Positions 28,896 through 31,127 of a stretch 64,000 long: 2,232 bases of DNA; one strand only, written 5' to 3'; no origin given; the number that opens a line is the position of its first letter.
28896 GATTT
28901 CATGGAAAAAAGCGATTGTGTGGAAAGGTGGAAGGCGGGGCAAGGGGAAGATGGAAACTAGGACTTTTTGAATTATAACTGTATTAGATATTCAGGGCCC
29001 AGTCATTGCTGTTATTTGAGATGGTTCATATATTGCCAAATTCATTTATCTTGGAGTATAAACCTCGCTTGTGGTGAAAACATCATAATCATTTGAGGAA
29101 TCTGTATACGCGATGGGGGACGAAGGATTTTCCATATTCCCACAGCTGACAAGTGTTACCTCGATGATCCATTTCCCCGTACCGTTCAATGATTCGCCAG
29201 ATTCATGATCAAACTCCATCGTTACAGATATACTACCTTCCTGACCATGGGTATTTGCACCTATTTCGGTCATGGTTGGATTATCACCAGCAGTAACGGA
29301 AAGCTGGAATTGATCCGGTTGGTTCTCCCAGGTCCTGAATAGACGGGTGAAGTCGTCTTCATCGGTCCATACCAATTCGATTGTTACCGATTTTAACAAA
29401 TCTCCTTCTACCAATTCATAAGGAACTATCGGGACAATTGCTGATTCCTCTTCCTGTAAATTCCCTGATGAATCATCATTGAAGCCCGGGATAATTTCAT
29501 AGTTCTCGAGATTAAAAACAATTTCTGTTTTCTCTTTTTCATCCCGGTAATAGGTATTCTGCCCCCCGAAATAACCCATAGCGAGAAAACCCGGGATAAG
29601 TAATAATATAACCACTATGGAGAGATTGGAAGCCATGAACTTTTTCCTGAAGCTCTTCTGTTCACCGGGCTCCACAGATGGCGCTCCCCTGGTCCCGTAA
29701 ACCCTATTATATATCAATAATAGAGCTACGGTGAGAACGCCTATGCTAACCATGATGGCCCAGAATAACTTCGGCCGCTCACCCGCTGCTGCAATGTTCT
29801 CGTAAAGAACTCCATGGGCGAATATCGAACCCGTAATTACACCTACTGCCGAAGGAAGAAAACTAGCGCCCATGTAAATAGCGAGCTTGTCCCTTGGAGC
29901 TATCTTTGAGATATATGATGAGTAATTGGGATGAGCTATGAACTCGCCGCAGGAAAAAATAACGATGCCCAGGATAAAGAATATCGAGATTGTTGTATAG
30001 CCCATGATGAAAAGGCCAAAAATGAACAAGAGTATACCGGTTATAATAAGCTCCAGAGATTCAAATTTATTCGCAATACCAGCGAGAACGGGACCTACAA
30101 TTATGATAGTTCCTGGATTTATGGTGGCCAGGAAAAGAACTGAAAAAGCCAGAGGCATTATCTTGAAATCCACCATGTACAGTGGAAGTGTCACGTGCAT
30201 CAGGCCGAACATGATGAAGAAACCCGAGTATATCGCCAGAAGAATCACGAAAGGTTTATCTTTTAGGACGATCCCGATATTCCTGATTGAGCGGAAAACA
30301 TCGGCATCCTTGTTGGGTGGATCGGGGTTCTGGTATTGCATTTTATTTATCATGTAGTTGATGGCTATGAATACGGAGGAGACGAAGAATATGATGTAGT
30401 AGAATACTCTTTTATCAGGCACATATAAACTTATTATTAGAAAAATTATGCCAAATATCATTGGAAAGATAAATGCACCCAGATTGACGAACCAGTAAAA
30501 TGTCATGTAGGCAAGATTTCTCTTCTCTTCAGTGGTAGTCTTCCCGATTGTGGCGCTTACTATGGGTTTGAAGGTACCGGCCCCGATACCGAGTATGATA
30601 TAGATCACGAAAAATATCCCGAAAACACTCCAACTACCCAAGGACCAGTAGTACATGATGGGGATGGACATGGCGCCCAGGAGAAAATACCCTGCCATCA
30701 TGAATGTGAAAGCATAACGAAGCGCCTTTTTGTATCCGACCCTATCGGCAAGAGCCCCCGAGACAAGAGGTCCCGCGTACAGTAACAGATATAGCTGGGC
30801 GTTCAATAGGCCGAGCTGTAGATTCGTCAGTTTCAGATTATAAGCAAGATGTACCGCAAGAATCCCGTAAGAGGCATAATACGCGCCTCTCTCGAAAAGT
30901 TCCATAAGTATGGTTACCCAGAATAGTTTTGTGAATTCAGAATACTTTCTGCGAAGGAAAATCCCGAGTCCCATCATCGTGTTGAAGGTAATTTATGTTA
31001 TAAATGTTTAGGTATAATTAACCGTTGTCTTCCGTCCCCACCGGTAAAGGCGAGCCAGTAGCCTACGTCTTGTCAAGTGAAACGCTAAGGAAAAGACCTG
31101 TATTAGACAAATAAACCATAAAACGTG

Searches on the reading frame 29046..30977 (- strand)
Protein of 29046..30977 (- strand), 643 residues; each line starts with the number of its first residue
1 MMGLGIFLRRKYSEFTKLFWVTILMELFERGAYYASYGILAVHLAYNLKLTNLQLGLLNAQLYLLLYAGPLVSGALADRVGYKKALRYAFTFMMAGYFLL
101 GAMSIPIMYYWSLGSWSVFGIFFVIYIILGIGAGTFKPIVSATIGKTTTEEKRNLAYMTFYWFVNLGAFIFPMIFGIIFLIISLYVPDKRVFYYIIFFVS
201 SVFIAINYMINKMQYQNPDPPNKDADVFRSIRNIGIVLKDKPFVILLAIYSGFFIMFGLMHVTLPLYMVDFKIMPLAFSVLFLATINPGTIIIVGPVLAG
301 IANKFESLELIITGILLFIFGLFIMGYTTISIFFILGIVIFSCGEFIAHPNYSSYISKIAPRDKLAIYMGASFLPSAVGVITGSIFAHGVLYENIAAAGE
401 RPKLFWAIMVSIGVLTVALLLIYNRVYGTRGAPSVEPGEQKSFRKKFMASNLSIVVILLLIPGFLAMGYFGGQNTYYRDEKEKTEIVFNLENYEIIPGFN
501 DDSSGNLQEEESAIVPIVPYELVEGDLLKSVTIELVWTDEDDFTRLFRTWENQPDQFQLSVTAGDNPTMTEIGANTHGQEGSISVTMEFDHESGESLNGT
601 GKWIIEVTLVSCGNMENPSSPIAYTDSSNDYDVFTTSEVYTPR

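Call 9: search_protein_families(library=pfam, proteins=[window:29046-30977:-], max_evalue=0.0001)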
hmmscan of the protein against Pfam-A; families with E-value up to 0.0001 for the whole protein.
window:29046-30977:- (643 aa): 2 families
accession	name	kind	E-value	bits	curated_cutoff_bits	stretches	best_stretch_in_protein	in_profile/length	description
PF07690.21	MFS_1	-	1.3e-28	100.4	33.4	1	30-383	9-346/347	Major Facilitator Superfamily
PF13347.12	MFS_2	-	5.9e-07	28.8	27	1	119-395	97-386/427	MFS/sugar transport protein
